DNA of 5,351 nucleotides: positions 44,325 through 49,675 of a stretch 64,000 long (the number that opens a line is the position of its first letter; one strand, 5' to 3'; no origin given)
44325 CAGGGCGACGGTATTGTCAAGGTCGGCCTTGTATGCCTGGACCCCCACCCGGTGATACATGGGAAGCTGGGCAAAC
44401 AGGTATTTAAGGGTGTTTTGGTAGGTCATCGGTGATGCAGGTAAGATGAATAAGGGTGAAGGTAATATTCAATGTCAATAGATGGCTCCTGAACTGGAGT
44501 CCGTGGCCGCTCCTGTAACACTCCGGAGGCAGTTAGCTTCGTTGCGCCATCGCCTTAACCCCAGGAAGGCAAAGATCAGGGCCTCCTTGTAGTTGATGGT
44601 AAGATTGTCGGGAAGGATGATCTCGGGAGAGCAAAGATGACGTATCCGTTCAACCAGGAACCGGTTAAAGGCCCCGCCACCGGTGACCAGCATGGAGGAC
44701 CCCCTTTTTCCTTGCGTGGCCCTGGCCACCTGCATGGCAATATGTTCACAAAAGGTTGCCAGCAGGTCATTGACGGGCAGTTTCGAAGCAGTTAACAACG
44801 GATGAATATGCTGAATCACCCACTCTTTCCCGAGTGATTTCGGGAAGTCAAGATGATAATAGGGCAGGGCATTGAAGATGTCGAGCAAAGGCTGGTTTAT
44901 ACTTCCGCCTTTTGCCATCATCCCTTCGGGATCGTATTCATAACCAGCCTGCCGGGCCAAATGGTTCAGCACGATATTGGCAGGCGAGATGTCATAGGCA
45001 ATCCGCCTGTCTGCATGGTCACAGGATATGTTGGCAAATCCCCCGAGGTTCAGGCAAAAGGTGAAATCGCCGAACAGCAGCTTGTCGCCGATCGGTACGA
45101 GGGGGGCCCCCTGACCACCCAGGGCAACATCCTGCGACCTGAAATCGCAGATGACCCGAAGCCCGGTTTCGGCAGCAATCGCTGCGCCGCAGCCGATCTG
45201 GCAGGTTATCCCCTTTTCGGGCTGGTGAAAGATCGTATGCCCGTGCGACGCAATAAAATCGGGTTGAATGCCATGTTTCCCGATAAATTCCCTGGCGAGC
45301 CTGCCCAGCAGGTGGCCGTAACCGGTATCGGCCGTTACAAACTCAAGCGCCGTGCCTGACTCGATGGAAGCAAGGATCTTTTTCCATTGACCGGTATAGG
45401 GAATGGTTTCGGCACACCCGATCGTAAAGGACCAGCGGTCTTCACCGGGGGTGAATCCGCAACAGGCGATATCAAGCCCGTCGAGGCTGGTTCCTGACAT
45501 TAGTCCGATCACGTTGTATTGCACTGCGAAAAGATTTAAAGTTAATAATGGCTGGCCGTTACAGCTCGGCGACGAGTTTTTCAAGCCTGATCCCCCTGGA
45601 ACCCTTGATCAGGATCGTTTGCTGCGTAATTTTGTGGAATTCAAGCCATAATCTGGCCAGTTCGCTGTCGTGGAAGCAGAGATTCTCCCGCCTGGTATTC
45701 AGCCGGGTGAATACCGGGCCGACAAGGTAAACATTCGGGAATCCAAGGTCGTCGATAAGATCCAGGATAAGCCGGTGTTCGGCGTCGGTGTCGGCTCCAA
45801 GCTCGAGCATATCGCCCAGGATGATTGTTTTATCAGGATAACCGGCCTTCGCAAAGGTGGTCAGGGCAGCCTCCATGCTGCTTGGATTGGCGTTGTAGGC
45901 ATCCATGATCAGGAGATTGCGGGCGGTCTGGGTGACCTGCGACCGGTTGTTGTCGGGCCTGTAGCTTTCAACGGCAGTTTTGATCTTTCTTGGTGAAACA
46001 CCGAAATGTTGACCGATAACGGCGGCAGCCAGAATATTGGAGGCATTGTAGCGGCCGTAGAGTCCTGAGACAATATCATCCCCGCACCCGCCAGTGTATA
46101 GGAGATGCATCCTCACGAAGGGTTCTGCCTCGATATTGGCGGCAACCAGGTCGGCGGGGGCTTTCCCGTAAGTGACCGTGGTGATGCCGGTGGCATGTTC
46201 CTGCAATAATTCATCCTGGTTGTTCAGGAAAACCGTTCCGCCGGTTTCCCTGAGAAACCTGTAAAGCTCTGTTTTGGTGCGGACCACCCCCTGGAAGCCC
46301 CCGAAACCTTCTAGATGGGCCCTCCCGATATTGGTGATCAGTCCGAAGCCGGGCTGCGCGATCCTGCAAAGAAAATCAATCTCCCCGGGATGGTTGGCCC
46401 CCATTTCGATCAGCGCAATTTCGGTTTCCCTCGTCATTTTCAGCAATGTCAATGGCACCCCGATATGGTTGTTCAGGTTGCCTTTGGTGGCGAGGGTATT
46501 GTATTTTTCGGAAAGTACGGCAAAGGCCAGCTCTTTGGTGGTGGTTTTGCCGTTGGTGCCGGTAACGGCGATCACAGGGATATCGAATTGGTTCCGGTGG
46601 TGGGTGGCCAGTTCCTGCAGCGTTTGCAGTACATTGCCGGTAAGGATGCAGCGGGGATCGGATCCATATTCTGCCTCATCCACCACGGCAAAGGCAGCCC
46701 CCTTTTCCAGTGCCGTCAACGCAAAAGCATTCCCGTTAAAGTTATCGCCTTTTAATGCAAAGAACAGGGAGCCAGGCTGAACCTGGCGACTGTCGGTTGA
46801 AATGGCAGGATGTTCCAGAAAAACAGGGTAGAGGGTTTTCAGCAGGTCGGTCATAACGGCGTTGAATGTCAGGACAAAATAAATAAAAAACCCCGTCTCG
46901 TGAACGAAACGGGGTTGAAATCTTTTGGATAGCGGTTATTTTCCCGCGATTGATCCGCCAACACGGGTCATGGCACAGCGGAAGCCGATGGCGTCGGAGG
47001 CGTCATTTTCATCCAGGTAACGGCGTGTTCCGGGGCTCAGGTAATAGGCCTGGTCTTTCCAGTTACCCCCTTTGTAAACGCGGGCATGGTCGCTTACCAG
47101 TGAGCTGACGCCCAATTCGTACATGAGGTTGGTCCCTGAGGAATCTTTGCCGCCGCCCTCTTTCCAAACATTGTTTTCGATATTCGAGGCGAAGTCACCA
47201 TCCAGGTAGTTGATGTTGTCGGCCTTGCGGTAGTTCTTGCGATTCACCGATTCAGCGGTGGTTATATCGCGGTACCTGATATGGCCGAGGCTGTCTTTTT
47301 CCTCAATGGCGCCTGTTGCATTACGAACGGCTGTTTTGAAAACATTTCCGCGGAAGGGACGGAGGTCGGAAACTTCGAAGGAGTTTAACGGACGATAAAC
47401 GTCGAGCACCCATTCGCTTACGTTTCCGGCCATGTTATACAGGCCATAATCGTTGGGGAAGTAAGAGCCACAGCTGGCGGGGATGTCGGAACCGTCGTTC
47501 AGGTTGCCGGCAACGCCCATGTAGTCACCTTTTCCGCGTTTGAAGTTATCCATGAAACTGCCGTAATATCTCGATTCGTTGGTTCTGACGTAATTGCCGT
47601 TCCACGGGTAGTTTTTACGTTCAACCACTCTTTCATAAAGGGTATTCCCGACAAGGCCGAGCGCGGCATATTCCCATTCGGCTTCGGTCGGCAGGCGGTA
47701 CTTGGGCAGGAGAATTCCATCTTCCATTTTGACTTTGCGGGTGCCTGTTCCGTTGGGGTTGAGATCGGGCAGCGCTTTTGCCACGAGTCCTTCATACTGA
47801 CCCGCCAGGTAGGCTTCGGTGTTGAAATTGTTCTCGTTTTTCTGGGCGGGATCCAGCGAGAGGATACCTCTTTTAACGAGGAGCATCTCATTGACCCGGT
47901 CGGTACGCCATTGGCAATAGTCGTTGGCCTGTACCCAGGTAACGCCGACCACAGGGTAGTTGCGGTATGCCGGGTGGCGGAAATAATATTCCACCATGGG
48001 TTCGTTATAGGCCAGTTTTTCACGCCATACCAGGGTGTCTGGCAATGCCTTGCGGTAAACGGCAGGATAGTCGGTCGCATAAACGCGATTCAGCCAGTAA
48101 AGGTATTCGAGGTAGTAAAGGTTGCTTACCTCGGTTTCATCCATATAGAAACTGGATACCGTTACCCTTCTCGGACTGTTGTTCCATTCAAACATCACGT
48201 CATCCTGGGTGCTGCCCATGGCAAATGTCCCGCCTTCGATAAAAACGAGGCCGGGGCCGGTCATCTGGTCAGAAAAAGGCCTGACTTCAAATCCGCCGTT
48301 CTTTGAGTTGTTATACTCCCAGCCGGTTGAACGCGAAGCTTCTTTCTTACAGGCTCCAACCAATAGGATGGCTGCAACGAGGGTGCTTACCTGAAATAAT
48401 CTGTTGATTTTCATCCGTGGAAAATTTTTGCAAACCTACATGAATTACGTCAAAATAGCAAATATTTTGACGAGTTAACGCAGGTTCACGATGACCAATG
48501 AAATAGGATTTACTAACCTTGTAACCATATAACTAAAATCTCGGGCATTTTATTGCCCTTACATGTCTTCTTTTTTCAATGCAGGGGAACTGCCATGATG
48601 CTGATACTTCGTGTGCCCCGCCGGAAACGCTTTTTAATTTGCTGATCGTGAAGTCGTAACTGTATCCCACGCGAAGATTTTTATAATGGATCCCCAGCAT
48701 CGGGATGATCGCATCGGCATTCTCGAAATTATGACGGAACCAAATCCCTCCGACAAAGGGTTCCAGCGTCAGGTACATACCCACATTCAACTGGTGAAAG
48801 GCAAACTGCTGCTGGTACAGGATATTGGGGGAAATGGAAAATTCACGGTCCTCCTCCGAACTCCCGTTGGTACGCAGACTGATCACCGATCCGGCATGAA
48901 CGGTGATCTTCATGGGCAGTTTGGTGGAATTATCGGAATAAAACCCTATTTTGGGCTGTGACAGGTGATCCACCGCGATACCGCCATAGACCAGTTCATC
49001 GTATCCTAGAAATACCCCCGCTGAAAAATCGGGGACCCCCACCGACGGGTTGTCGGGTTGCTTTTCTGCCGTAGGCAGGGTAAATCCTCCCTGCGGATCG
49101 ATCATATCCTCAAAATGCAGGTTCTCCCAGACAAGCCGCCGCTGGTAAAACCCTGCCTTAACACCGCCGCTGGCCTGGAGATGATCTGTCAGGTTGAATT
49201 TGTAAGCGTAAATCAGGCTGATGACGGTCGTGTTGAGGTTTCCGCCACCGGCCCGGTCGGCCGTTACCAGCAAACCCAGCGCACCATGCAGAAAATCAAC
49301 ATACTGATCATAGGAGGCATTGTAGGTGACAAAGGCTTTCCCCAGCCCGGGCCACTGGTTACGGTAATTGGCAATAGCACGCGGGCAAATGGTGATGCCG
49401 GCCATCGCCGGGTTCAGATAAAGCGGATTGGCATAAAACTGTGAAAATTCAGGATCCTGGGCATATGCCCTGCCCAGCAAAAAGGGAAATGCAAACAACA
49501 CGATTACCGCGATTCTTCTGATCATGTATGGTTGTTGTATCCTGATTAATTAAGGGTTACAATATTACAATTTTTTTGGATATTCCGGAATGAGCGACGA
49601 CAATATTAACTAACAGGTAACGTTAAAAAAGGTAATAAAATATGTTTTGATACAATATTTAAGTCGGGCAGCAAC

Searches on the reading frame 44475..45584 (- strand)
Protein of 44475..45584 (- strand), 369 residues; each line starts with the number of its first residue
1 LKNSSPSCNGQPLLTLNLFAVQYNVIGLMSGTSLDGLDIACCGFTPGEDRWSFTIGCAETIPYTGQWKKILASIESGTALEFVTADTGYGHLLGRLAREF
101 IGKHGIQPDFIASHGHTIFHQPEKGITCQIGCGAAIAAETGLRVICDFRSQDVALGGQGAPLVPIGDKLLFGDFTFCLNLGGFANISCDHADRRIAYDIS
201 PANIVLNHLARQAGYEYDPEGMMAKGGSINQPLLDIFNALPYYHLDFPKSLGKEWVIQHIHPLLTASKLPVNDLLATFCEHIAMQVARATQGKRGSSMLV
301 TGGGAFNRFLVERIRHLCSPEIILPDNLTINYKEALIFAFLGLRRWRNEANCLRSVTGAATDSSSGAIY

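Call 11: search_protein_families(library=pfam, proteins=[window:44475-45584:-], max_evalue=0.001)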
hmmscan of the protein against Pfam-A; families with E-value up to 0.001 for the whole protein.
window:44475-45584:- (369 aa): 1 family
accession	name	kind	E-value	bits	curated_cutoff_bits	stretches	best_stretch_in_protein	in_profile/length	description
PF03702.20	AnmK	-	1.9e-65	221.8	24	1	25-369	3-365/367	Anhydro-N-acetylmuramic acid kinase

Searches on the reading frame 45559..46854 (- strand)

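Call 11: search_protein_families(library=pfam, proteins=[window:45559-46854:-], max_evalue=0.001)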
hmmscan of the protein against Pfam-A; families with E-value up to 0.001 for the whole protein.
window:45559-46854:- (431 aa): 3 families
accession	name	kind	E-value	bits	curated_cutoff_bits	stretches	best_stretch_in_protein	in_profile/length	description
PF08245.18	Mur_ligase_M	-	1.2e-40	140.1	24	1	97-280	1-199/200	Mur ligase middle domain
PF02875.26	Mur_ligase_C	-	3.2e-11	44.6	28.4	1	304-379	2-76/127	Mur ligase, glutamate ligase domain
PF01225.30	Mur_ligase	-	5.3e-08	33.6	21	1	18-70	5-58/95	Mur ligase family, catalytic domain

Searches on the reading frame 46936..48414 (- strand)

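Call 11: search_protein_families(library=pfam, proteins=[window:46936-48414:-], max_evalue=0.001)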
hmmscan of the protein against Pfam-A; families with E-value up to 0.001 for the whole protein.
window:46936-48414:- (492 aa): 1 family
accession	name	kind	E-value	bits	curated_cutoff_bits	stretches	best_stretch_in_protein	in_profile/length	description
PF03781.23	FGE-sulfatase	-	2.2e-39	136.1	23.3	1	53-349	2-200/255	Sulfatase-modifying factor enzyme 1-like domain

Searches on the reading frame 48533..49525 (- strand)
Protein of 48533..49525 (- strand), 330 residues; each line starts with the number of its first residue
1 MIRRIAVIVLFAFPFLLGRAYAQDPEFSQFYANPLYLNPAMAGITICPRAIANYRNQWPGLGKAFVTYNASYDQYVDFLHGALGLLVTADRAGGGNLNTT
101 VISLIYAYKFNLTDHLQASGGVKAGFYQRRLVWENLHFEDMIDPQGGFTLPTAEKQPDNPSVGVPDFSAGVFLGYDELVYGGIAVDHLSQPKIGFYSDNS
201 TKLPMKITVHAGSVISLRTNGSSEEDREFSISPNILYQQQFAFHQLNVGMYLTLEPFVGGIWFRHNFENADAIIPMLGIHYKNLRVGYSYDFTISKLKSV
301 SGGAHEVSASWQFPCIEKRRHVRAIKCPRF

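Call 11: search_protein_families(library=pfam, proteins=[window:48533-49525:-], max_evalue=0.001)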
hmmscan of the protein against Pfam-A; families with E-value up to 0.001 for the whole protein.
window:48533-49525:- (330 aa): 1 family
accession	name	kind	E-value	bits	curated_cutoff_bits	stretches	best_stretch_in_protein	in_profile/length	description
PF11751.14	PorP_SprF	-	2.1e-62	211.6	22.3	1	21-310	3-272/273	Type IX secretion system membrane protein PorP/SprF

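Call 72: search_protein_families(library=ncbifam, proteins=[window:48533-49525:-], max_evalue=0.001)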
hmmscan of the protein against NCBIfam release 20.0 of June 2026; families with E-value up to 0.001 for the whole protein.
window:48533-49525:- (330 aa): 1 family
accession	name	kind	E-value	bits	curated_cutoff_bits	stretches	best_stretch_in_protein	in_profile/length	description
TIGR03519.1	T9SS_PorP_fam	subfamily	9.6e-71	238.6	90.55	1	2-313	1-292/292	PorP/SprF family type IX secretion system membrane protein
